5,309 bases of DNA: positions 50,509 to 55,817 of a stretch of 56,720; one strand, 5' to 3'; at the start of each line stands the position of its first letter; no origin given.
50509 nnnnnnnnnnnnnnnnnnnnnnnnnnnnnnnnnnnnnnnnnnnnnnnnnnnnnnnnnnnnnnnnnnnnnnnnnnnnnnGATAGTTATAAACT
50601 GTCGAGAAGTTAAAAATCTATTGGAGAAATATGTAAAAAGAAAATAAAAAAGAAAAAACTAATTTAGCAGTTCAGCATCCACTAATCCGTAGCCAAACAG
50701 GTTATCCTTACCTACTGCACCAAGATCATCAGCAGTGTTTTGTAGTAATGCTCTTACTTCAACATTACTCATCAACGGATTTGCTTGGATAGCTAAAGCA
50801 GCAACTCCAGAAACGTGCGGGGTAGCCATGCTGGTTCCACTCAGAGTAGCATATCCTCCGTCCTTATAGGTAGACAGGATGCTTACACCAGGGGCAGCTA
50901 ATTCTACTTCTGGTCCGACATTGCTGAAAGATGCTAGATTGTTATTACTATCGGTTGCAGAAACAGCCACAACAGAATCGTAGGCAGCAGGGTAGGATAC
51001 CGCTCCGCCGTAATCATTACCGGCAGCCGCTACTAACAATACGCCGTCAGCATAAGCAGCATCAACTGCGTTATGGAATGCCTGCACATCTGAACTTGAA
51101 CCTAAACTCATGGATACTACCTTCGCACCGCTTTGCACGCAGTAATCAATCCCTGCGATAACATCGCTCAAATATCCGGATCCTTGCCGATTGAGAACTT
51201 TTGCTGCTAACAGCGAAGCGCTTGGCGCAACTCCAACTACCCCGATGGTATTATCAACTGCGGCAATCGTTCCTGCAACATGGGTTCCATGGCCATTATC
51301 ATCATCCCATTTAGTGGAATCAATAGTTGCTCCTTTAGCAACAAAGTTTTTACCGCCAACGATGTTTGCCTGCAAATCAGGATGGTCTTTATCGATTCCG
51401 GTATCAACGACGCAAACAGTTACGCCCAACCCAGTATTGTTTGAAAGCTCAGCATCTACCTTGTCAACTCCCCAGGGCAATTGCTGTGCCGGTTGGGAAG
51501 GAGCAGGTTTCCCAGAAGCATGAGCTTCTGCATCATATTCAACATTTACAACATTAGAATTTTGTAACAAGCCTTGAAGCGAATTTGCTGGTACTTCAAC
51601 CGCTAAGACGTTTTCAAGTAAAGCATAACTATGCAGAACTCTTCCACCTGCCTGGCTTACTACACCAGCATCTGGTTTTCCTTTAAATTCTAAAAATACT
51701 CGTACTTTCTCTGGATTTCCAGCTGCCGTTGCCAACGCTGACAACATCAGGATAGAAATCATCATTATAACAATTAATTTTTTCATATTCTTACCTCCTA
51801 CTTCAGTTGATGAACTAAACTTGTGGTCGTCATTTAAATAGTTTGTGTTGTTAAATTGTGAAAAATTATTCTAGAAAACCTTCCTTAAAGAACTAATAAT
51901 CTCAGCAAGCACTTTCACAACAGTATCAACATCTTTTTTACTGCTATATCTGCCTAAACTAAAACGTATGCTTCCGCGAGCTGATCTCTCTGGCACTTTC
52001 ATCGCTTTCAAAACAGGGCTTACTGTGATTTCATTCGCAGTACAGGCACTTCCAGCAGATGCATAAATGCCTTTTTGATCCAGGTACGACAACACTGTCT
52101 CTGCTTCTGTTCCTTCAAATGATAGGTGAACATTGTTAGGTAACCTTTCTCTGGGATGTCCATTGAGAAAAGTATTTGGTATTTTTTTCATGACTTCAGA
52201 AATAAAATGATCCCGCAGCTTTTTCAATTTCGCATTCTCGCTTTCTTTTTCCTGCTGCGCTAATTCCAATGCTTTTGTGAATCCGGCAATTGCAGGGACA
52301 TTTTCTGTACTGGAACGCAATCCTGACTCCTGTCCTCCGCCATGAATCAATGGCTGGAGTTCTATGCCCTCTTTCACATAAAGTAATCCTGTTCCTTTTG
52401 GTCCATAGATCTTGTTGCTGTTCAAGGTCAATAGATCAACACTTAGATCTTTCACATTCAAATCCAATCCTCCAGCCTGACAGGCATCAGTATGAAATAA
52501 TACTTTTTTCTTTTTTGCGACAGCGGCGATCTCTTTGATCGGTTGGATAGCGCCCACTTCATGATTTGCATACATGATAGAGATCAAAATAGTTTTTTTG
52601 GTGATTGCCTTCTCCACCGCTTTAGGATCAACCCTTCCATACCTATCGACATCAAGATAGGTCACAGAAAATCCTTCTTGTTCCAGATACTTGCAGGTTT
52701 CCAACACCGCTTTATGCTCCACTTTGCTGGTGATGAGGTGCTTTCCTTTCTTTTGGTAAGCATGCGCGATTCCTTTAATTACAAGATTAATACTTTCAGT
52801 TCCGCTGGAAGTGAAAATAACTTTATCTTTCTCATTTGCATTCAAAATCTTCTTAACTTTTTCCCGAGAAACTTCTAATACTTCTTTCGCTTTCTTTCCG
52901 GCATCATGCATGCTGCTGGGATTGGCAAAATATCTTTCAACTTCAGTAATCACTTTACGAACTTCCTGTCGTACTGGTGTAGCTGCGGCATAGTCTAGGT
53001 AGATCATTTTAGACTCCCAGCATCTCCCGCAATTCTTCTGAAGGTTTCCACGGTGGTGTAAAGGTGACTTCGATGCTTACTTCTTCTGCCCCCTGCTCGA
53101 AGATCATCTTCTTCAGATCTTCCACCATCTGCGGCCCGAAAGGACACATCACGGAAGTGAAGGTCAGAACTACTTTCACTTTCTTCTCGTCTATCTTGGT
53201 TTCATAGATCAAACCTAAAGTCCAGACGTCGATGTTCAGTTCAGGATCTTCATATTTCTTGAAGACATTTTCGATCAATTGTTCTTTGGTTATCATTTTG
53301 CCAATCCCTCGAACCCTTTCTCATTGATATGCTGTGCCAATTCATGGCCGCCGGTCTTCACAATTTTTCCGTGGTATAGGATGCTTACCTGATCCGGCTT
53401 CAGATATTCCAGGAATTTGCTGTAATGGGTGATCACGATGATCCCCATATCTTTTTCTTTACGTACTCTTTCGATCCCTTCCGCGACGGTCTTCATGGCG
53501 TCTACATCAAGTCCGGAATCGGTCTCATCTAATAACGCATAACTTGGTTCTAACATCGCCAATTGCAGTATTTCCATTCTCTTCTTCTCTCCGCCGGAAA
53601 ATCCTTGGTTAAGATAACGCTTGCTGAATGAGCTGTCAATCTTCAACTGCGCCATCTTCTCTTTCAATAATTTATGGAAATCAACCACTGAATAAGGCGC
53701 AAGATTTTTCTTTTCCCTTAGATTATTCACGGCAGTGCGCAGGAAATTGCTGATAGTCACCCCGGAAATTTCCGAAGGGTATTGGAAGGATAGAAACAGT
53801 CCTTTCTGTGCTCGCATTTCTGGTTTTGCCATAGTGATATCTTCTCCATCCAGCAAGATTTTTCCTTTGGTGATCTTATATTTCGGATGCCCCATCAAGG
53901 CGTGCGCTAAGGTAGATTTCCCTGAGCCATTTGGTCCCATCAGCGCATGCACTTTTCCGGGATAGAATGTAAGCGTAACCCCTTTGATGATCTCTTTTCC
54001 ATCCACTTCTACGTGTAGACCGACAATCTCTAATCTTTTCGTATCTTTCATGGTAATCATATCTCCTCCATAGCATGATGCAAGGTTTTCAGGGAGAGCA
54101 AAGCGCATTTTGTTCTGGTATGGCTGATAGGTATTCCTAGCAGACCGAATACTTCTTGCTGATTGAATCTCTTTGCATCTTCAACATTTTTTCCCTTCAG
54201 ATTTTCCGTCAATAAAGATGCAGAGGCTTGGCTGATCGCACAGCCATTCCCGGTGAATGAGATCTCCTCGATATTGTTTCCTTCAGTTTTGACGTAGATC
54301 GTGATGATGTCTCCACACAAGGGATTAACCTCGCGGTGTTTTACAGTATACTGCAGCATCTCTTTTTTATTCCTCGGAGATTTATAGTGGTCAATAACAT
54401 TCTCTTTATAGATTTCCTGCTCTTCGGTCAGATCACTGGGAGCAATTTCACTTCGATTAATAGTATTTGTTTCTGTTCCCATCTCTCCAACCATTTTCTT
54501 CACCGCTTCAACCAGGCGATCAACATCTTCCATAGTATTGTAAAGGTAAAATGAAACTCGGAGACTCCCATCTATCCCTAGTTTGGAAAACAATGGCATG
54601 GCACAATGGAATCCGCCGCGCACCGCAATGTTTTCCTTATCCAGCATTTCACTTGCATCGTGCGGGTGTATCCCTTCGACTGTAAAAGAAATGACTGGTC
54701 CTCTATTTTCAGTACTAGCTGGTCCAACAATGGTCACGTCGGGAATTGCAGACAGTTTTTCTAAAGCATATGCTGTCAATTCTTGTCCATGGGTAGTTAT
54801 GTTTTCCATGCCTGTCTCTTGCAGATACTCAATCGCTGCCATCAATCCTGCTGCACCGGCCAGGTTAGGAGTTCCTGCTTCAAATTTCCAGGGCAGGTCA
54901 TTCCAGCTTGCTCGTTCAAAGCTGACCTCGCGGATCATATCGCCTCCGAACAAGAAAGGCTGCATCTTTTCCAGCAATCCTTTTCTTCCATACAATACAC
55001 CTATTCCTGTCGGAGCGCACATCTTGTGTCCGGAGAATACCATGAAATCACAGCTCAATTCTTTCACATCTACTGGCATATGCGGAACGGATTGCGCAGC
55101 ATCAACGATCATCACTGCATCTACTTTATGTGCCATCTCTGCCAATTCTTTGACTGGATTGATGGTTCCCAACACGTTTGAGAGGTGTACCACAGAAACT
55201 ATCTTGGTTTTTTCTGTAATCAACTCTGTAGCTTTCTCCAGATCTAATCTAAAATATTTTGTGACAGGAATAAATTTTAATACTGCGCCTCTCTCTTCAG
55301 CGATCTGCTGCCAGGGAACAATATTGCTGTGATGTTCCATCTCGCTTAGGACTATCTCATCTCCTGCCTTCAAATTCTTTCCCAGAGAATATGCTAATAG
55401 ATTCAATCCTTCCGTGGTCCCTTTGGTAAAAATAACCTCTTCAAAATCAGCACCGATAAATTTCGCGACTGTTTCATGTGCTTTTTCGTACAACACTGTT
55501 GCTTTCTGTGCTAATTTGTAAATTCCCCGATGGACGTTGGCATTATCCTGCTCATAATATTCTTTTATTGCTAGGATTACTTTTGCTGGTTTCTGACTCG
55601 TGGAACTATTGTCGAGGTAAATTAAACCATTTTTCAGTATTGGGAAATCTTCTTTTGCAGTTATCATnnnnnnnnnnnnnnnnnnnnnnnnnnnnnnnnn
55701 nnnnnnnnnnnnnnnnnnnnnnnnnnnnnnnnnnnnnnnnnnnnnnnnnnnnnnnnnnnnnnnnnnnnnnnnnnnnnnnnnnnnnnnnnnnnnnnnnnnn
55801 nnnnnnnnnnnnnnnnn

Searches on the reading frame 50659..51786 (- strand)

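Call 59: search_protein_families(library=pfam, proteins=[window:50659-51786:-], max_evalue=0.00001)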
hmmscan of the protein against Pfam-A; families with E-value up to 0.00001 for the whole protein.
window:50659-51786:- (375 aa): 1 family
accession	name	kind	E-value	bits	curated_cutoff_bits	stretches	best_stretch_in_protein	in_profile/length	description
PF00082.27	Peptidase_S8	-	9.2e-71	238.9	21.8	1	121-367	3-288/288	Subtilase family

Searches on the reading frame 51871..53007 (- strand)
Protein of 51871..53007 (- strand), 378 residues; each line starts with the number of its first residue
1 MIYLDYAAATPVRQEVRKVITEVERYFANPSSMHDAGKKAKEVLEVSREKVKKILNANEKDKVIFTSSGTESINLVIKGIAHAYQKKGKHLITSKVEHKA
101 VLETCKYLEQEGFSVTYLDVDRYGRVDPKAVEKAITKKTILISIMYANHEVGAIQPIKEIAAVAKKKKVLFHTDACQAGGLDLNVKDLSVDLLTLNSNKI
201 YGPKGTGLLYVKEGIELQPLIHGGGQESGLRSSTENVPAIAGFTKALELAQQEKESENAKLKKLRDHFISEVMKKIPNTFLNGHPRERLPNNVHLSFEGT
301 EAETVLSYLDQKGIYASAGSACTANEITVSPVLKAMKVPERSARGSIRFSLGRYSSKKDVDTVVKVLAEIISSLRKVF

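Call 59: search_protein_families(library=pfam, proteins=[window:51871-53007:-], max_evalue=0.00001)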
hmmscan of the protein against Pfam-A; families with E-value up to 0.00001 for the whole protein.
window:51871-53007:- (378 aa): 3 families
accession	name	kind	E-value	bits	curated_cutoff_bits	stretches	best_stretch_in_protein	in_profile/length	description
PF00266.25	Aminotran_5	-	2.4e-79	267.4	21.5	1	2-362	1-370/371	Aminotransferase class-V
PF01041.23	DegT_DnrJ_EryC1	-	2.9e-12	46.9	19.8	1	59-184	38-155/360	DegT/DnrJ/EryC1/StrS aminotransferase family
PF01212.27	Beta_elim_lyase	-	1.4e-08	34.9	27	1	55-176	42-170/288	Beta-eliminating lyase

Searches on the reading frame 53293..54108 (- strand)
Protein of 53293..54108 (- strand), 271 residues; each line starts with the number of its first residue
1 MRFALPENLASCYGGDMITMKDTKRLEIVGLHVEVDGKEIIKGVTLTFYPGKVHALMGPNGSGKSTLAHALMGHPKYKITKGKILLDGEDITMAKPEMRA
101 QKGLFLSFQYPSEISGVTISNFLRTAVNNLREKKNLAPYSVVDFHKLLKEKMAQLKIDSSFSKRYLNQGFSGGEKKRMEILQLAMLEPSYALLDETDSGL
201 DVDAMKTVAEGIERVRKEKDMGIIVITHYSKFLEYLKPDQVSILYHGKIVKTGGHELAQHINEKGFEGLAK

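Call 59: search_protein_families(library=pfam, proteins=[window:53293-54108:-], max_evalue=0.00001)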
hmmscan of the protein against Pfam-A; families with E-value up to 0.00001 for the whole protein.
window:53293-54108:- (271 aa): 2 families
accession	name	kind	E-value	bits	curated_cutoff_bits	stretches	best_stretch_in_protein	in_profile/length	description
PF00005.33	ABC_tran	-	3.8e-23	83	25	1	42-196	2-135/137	ABC transporter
PF02463.25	SMC_N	-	2.2e-10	40.8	40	1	51-236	24-205/220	RecF/RecN/SMC N terminal domain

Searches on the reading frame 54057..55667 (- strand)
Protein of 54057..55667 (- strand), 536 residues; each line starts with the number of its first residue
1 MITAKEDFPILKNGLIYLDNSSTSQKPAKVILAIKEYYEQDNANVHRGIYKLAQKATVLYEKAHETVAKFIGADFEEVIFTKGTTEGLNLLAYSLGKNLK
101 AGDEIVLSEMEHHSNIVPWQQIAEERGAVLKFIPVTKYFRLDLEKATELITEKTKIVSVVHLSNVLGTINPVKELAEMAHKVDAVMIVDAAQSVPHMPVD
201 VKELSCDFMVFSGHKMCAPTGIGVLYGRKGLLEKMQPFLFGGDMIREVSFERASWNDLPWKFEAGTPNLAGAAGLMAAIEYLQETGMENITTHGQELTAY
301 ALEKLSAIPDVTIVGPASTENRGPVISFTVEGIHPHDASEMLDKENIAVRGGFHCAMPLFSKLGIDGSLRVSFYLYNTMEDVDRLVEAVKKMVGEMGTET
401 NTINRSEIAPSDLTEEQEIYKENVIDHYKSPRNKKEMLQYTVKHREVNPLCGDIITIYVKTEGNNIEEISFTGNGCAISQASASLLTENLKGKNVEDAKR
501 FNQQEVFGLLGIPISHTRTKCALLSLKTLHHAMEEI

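Call 59: search_protein_families(library=pfam, proteins=[window:54057-55667:-], max_evalue=0.00001)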
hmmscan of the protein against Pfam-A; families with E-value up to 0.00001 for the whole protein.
window:54057-55667:- (536 aa): 5 families
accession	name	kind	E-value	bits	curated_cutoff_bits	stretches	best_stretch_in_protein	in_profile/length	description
PF00266.25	Aminotran_5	-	2.7e-154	514.1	21.5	1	16-385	1-371/371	Aminotransferase class-V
PF01592.21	NifU_N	-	1.2e-23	84.1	22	1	420-533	2-117/127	NifU-like N terminal domain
PF00155.27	Aminotran_1_2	-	6.4e-11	42.5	19.7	1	58-191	42-187/361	Aminotransferase class I and II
PF01041.23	DegT_DnrJ_EryC1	-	1.1e-09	38.5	19.8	1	65-194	31-150/360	DegT/DnrJ/EryC1/StrS aminotransferase family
PF01053.26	Cys_Met_Meta_PP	-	9.9e-07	28.1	27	1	88-215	77-198/381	Cys/Met metabolism PLP-dependent enzyme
